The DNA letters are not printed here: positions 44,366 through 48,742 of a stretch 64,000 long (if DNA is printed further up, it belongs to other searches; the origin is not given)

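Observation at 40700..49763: Possible T9SS core module: TonB-dependent-like barrel, 1358-aa CTD protein (PorU candidate) and PorV-like barrel in one same-strand array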

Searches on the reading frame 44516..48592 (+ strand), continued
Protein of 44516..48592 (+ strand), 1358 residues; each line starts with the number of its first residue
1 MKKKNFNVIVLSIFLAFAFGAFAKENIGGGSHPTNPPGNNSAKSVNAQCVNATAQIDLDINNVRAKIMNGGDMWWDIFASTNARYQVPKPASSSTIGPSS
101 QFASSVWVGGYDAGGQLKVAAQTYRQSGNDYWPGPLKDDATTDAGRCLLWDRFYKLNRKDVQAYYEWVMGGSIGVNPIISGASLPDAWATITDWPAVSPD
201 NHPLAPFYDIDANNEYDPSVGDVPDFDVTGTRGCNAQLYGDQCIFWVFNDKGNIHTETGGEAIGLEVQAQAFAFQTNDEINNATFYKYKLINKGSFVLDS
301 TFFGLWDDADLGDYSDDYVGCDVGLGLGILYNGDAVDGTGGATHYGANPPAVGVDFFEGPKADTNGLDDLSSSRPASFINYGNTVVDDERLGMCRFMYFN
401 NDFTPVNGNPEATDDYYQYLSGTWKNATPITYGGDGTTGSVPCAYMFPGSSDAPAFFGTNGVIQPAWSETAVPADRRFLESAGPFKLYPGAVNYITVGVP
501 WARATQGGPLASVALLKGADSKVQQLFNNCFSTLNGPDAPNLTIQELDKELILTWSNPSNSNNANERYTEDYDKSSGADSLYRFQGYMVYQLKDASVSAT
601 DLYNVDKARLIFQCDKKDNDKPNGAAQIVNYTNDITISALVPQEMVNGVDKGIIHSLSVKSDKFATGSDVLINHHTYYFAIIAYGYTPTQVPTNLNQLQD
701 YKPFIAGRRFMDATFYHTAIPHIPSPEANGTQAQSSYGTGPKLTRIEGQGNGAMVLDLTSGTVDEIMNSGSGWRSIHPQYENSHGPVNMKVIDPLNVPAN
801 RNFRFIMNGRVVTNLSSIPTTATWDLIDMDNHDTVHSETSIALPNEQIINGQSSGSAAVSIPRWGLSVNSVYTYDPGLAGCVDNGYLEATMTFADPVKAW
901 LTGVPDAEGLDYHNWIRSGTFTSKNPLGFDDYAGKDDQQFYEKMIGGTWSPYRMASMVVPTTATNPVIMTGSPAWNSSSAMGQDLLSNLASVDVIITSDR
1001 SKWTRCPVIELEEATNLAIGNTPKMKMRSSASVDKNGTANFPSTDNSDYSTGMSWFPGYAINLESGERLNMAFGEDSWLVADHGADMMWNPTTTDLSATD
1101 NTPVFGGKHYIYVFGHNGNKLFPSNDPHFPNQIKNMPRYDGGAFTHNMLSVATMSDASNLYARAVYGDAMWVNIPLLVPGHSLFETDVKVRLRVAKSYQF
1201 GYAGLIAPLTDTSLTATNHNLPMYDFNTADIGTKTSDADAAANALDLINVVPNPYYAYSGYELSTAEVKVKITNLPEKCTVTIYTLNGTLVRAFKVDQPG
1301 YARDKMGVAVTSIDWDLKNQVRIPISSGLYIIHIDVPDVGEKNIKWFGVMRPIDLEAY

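Call 39: predict_structure(alignment_id=A2)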
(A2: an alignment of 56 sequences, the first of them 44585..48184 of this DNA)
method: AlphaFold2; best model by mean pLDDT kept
length: 1200 residues; sequences in the alignment: 56
mean_pLDDT: 68.2   pTM: 0.54
mean pLDDT of the five models: 68.2, 68.1, 65.7, 63.4, 52.7
residues with pLDDT >= 90: 53; 70-90: 600; 50-70: 306; < 50: 241
segments of 3 or more residues with pLDDT < 50: 1-24, 47-79, 102-106, 229-236, 254-259, 286-303, 306-332, 427-433, 444-450, 476-499, 596-603, 612-614, 668-676, 686-691, 701-707, 788-791, 929-948, 953-959, 1180-1190
pLDDT, mean of each block of 10 residues (from residue 1): 29 34 54 61 51 38 38 39 74 69 53 77 76 87 86 80 86 81 87 88 80 80 71 50 80 51 78 79 55 43 46 34 35 53 69 69 71 68 66 80 74 67 53 51 47 68 76 56 34 44 55 76 81 77 73 65 85 72 81 56 53 53 61 86 82 83 61 52 54 62 49 80 83 90 85 85 86 81 70 70 89 83 78 63 86 72 83 87 72 64 61 57 62 44 47 49 71 91 83 78 84 81 81 90 86 67 74 68 66 68 81 83 84 64 68 83 89 74 42 75
secondary structure, 60 per line:
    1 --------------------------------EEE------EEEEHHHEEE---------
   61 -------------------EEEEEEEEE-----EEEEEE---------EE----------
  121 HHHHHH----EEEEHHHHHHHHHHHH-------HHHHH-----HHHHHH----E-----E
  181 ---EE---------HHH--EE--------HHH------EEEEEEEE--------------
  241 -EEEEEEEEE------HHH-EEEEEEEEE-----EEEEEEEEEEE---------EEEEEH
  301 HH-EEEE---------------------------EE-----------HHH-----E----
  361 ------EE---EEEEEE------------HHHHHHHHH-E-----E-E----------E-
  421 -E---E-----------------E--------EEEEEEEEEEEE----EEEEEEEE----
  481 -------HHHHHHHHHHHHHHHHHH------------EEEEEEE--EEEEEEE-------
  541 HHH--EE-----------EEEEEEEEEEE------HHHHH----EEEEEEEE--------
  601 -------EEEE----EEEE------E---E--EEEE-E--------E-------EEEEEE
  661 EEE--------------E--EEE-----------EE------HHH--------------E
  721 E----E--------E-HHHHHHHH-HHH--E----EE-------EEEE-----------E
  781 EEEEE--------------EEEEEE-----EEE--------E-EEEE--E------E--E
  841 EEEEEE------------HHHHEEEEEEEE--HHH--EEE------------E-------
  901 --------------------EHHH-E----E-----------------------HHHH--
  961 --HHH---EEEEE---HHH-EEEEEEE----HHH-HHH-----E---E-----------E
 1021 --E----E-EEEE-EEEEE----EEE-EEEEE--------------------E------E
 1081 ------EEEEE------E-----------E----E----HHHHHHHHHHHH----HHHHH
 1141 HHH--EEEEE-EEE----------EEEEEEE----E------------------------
elements in order (helices of 4 or more, strands of 3 or more residues): E33-35 E42-45 E49-51 E80-88 E94-99 H121-126 E131-134 H135-146 H154-158 H164-169 E219-226 E242-250 E261-269 E275-285 E295-299 E304-307 E372-377 H390-398 E453-464 E469-476 H488-505 E518-524 E527-533 E559-569 H576-580 E585-592 E608-611 E616-619 E633-636 E655-663 E681-683 H737-744 E765-768 E780-785 E800-805 E811-813 E824-827 E840-846 H859-862 E863-870 E878-880 H955-958 E969-973 E981-987 E1030-1033 E1035-1039 E1044-1046 E1048-1052 E1087-1091 H1120-1131 H1136-1143 E1146-1150 E1152-1154 E1165-1171

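Call 83: fold_search(model_id=the predicted structure, library=pdb)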
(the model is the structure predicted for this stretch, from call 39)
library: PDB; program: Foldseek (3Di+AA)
matches with E <= 10: 233; with E <= 0.001: 0
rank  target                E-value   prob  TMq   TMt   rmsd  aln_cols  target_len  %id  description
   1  9qqk_A                1.9e-03  0.60  0.10  0.11  16.8       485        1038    8  GH161 phosphorylase in complex with beta-1,3 glucooligosaccharide (released 2025-12-10)
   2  8k35_A                1.7e-02  0.10  0.06  0.07  32.0       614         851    8  Structure of the bacteriophage lambda tail tip complex (released 2023-11-15)
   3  8ho8_A                2.0e-02  0.75  0.12  0.16   8.2       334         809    9  The cryo-EM structure of cellobiose phosphorylase from Clostridium thermocellum in complex with cellobiose (released 2023-12-13)
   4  8ho7_A                2.2e-02  0.87  0.11  0.16   8.7       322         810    8  The cryo-EM structure of cellobiose phosphorylase from Clostridium thermocellum (released 2023-12-13)
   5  8ho9_A                3.2e-02  0.75  0.11  0.16   7.6       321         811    9  The cryo-EM structure of cellobiose phosphorylase from Clostridium thermocellum (cysteine-to-serine varient) (released 2023-12-13)
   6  2fut_A                3.4e-02  0.35  0.09  0.14  16.3       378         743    8  Crystal Structure of Heparinase II Complexed with a Disaccharide Product (released 2006-04-18)
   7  8bou_A                3.6e-02  0.84  0.10  0.15  12.9       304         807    6  Crystal structure of Blautia producta GH94 (released 2023-11-29)
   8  8ic6_A                3.6e-02  0.51  0.12  0.16  16.9       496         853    8  exo-beta-D-arabinanase ExoMA2 from Microbacterium arabinogalactanolyticum in complex with Tris (released 2023-08-16)
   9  3e7j_A                4.7e-02  0.23  0.09  0.13  17.4       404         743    9  HeparinaseII H202A/Y257A double mutant complexed with a heparan sulfate tetrasaccharide substrate (released 2008-12-30)
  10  8bou_B                7.1e-02  0.57  0.10  0.14  14.1       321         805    6  Crystal structure of Blautia producta GH94 (released 2023-11-29)
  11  7w2s                  9.7e-02  0.21  0.09  0.13  15.9       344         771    8  Crystal structure of TxGH116 E730A mutant from Thermoanaerobacterium xylanolyticum with glucose (released 2022-04-06)
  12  8ic6_B                1.1e-01  0.30  0.12  0.16  17.2       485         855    9  exo-beta-D-arabinanase ExoMA2 from Microbacterium arabinogalactanolyticum in complex with Tris (released 2023-08-16)
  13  8iyk_F                1.1e-01  0.08  0.06  0.08  30.3       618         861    8  Tail tip conformation 1 of phage lambda tail (released 2023-10-18)
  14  2e26_A                1.1e-01  0.02  0.06  0.08  25.3       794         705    8  Crystal structure of two repeat fragment of reelin (released 2007-05-22)
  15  7dks                  1.3e-01  0.30  0.10  0.15  14.7       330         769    9  Crystal structure of TxGH116 E441A nucleophile mutant from Thermoanaerobacterium xylanolyticum (released 2021-06-23)
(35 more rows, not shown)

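Call 99: search_protein_representatives(protein=window:44585-48184:+)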
Query: 1200 residues. Proteins with E-value up to 0.001 (for the whole library): 7205; up to 1e-10: 5461; up to 1e-30: 2204. The best 150 are listed.
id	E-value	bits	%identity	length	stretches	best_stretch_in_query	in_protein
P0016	0.0e+00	1617.4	63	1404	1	4-1188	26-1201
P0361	2.1e-267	907.1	47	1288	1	11-1200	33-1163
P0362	4.8e-264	896.0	48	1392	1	11-1183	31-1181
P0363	5.7e-258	875.9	46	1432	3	532-1186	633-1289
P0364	1.2e-252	858.2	47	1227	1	1-1180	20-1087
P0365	5.2e-251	852.8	47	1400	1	12-1176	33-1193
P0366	1.1e-250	851.7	46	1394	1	22-1177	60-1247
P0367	1.0e-249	848.5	45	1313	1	18-1177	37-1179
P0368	3.8e-248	843.3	46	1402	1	18-1181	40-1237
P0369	9.0e-247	838.8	46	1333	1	2-1175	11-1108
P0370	1.0e-245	835.3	47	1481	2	19-551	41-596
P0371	1.1e-245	835.2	47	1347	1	15-1178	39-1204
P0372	1.6e-245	834.6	48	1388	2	14-549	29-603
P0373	1.9e-242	824.5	45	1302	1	16-1176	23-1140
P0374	1.9e-241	821.2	50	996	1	19-998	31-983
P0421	2.1e-213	728.2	44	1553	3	2-778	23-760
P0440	8.8e-207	706.3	42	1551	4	20-356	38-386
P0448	9.0e-201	686.4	43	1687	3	22-775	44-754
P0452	1.4e-199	682.5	44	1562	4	342-903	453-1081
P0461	4.3e-196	670.9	45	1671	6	354-594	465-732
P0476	1.1e-189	649.7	48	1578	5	214-547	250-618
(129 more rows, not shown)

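Call 100: search_protein_families(library=pfam, proteins=[P0448, P0461, P0476, P0452, P0421, P0440], max_evalue=0.001)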
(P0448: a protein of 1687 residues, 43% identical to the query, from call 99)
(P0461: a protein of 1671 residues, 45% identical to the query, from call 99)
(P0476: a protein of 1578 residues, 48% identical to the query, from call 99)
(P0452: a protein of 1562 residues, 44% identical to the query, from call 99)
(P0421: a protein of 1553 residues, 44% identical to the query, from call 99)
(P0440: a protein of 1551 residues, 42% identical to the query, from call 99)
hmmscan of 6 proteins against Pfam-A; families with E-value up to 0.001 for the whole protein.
P0448 (1687 aa): 2 families
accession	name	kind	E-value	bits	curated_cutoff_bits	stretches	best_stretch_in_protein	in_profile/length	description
PF14870.12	PSII_BNR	-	1.8e-13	50.8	27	1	996-1088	6-96/303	Photosynthesis system II assembly factor YCF48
PF15902.12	Sortilin-Vps10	-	0.00032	20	33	1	1033-1104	4-80/446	Sortilin, neurotensin receptor 3,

P0461 (1671 aa): 0 families

P0476 (1578 aa): 0 families

P0452 (1562 aa): 0 families

P0421 (1553 aa): 3 families
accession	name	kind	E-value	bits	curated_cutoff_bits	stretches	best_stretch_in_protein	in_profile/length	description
PF17963.7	Big_9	-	8.9e-16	59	23.6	2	768-821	35-88/89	Bacterial Ig domain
PF17892.7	Cadherin_5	-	4.1e-11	43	26.5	1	771-815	44-89/98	Cadherin-like domain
PF17803.7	Cadherin_4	-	1.1e-06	29.5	25.1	0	767-791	46-71/71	Bacterial cadherin-like domain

P0440 (1551 aa): 0 families
